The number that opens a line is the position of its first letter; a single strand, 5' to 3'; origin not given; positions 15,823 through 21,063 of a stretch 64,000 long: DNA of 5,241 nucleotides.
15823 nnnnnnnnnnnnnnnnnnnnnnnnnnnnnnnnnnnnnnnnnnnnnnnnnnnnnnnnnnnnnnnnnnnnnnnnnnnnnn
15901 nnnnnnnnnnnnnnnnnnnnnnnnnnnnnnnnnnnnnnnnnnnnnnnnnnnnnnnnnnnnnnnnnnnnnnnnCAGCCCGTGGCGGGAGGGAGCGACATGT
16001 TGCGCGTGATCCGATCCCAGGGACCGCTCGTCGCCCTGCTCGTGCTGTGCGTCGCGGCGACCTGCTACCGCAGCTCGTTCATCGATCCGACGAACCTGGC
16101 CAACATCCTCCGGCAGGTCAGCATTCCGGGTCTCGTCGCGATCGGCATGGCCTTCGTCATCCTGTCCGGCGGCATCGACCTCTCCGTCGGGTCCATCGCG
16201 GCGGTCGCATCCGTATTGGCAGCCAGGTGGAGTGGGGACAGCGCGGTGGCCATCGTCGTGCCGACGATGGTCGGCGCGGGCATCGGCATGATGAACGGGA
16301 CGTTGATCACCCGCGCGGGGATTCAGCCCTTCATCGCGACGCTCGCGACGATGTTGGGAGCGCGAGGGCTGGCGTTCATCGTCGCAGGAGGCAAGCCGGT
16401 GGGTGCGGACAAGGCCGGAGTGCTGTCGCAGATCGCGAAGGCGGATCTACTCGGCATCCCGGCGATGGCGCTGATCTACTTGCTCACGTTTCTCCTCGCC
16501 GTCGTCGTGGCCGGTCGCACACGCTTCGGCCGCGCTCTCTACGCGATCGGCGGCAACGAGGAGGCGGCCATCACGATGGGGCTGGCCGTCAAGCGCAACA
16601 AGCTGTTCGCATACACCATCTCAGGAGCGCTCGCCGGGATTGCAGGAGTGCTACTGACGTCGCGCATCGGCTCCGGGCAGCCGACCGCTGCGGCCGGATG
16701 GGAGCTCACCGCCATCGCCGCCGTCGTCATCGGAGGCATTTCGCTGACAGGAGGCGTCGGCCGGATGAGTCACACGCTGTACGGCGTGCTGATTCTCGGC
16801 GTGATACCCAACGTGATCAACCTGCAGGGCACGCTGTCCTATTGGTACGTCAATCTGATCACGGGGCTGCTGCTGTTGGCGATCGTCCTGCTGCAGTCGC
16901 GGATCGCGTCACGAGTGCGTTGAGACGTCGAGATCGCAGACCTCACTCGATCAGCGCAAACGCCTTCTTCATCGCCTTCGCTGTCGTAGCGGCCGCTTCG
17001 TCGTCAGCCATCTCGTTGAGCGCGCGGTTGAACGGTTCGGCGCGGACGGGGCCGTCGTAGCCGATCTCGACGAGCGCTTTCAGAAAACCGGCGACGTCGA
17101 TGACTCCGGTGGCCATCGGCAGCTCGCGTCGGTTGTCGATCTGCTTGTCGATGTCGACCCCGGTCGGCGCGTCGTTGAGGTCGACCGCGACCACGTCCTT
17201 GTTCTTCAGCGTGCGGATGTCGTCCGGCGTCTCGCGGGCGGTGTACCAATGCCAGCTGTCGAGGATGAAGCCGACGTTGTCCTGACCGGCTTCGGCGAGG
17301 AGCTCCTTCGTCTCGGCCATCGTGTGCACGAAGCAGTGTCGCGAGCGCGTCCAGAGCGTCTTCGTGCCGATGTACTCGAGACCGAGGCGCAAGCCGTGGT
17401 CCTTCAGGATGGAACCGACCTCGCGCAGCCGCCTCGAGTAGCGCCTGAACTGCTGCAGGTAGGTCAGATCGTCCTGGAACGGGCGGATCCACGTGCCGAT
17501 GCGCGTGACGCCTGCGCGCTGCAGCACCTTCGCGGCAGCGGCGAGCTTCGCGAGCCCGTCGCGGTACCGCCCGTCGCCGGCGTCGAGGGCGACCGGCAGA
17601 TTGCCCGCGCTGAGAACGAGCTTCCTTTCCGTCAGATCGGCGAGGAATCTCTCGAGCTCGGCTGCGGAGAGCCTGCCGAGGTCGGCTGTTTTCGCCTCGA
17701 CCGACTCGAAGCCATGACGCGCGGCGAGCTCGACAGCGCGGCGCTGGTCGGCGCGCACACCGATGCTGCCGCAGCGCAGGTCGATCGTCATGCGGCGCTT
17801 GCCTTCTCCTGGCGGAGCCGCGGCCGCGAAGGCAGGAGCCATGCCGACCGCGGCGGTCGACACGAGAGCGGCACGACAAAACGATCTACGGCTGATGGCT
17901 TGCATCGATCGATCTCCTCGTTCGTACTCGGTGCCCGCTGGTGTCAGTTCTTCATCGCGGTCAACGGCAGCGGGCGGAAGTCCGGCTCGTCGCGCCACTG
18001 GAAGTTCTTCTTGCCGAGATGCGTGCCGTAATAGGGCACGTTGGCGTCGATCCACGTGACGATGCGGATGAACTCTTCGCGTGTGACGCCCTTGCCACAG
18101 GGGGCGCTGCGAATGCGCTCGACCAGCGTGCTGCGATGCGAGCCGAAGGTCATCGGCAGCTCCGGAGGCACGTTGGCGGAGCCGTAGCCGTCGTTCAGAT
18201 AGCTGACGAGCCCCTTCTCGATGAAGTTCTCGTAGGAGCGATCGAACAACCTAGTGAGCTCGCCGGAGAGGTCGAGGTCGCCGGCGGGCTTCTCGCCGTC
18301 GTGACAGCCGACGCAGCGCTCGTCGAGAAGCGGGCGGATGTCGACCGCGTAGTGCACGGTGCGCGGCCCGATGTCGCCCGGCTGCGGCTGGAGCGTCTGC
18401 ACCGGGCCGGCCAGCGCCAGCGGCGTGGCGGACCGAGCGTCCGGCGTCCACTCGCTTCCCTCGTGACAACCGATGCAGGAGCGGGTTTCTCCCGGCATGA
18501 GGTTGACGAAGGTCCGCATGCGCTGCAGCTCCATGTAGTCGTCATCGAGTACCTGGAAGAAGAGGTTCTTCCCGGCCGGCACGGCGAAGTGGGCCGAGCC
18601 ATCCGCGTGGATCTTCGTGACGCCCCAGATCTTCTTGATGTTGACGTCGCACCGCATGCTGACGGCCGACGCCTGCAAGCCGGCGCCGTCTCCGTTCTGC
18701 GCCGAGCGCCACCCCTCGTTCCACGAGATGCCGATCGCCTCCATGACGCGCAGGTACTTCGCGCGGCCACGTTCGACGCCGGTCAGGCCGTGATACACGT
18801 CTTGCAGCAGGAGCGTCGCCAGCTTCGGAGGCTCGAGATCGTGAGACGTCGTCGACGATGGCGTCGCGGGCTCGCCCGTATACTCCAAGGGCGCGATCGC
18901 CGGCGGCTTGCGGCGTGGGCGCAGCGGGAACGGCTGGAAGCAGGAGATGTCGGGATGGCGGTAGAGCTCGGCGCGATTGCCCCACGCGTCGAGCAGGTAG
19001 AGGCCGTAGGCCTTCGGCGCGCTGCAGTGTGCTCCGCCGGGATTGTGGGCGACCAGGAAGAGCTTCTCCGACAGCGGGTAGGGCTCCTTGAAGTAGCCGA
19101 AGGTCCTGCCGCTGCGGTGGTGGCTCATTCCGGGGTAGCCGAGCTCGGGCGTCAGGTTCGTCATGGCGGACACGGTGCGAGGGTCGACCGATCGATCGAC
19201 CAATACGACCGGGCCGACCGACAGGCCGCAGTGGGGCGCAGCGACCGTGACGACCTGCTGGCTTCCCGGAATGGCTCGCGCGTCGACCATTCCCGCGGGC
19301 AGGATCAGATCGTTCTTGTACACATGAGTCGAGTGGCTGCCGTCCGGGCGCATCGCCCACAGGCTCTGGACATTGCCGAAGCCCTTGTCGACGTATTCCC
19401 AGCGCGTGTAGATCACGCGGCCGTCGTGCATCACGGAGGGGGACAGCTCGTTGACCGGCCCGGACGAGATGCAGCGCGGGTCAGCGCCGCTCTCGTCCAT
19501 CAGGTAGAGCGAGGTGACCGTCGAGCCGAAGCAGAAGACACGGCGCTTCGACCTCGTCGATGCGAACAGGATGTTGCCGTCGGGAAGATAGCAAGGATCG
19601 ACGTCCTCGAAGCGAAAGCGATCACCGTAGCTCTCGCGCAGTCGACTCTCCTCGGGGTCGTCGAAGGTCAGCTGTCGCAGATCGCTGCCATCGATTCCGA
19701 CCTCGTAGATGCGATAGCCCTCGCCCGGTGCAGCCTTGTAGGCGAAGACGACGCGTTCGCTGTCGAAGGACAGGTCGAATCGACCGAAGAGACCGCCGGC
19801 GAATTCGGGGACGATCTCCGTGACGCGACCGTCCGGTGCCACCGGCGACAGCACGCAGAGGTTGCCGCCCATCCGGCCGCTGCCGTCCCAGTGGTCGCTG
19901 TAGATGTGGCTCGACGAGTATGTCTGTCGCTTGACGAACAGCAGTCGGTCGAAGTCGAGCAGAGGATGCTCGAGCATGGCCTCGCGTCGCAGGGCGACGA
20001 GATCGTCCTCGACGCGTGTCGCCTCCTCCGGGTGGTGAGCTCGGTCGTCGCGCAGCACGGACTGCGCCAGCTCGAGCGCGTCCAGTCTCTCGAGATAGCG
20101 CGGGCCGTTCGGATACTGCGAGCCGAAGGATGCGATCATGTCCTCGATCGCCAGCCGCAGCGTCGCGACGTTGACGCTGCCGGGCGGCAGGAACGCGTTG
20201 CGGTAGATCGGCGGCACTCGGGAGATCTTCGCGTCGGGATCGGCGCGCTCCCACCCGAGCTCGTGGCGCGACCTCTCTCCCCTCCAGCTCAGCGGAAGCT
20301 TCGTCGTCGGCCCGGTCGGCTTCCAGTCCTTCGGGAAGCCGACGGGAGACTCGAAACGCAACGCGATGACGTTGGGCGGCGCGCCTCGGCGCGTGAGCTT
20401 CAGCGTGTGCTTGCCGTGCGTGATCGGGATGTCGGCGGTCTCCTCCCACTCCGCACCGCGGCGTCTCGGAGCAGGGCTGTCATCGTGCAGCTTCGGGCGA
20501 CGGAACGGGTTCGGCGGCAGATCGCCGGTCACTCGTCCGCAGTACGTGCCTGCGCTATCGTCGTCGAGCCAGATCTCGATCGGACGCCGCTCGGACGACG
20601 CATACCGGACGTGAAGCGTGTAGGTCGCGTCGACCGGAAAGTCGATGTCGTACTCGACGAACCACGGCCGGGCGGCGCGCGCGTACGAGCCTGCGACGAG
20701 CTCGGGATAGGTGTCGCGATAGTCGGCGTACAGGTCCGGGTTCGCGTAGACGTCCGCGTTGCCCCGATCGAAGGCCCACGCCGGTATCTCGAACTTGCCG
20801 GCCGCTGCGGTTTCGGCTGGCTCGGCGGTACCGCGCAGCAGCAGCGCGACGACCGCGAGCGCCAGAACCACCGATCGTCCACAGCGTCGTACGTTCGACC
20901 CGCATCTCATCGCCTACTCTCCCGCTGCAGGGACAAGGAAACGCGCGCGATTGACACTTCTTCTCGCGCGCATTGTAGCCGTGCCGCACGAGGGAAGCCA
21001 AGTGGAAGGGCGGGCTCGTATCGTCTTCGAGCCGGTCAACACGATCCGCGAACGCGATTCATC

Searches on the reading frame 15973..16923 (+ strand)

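Call 87: search_protein_families(library=pfam, proteins=[window:15973-16923:+], max_evalue=0.001)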
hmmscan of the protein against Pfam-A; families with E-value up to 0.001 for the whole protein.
window:15973-16923:+ (316 aa): 1 family
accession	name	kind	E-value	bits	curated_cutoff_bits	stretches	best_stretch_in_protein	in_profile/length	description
PF02653.21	BPD_transp_2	-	4.8e-38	131.3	26.8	1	41-305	1-269/269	Branched-chain amino acid transport system / permease component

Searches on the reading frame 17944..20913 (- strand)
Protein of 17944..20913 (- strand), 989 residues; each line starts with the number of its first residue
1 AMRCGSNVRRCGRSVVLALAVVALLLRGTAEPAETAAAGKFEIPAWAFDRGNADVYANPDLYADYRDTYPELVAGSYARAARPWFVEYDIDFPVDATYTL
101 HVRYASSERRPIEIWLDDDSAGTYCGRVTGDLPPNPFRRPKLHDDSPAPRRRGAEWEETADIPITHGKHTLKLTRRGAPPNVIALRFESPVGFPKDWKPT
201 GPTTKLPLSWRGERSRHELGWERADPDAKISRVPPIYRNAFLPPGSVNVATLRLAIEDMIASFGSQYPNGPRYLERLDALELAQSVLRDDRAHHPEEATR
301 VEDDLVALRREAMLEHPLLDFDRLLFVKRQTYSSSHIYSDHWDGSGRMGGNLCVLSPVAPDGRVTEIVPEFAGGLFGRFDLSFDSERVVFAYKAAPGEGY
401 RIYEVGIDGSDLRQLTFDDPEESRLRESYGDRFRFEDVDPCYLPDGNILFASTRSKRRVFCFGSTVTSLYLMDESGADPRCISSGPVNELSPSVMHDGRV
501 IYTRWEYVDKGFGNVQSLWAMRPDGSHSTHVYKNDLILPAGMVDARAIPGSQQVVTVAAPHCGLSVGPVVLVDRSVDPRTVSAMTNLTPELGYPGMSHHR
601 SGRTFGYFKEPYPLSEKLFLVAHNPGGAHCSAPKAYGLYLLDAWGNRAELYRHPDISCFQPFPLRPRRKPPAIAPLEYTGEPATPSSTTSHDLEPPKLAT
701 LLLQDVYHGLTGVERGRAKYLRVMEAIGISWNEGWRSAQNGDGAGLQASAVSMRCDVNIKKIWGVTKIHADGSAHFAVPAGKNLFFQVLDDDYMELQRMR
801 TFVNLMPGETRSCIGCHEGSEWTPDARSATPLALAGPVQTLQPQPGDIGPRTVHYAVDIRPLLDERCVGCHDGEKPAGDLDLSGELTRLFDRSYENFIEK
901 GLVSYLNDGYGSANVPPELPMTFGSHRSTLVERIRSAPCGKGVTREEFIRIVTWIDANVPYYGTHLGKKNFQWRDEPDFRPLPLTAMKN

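Call 64: search_protein_families(library=pfam, proteins=[window:17944-20913:-], max_evalue=0.00001)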
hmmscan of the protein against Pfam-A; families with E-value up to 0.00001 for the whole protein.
window:17944-20913:- (989 aa): 1 family
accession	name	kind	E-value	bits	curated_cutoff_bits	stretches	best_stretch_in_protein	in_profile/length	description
PF18582.6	HZS_alpha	-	5.6e-24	85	26.6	1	716-818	1-98/98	Hydrazine synthase alpha subunit middle domain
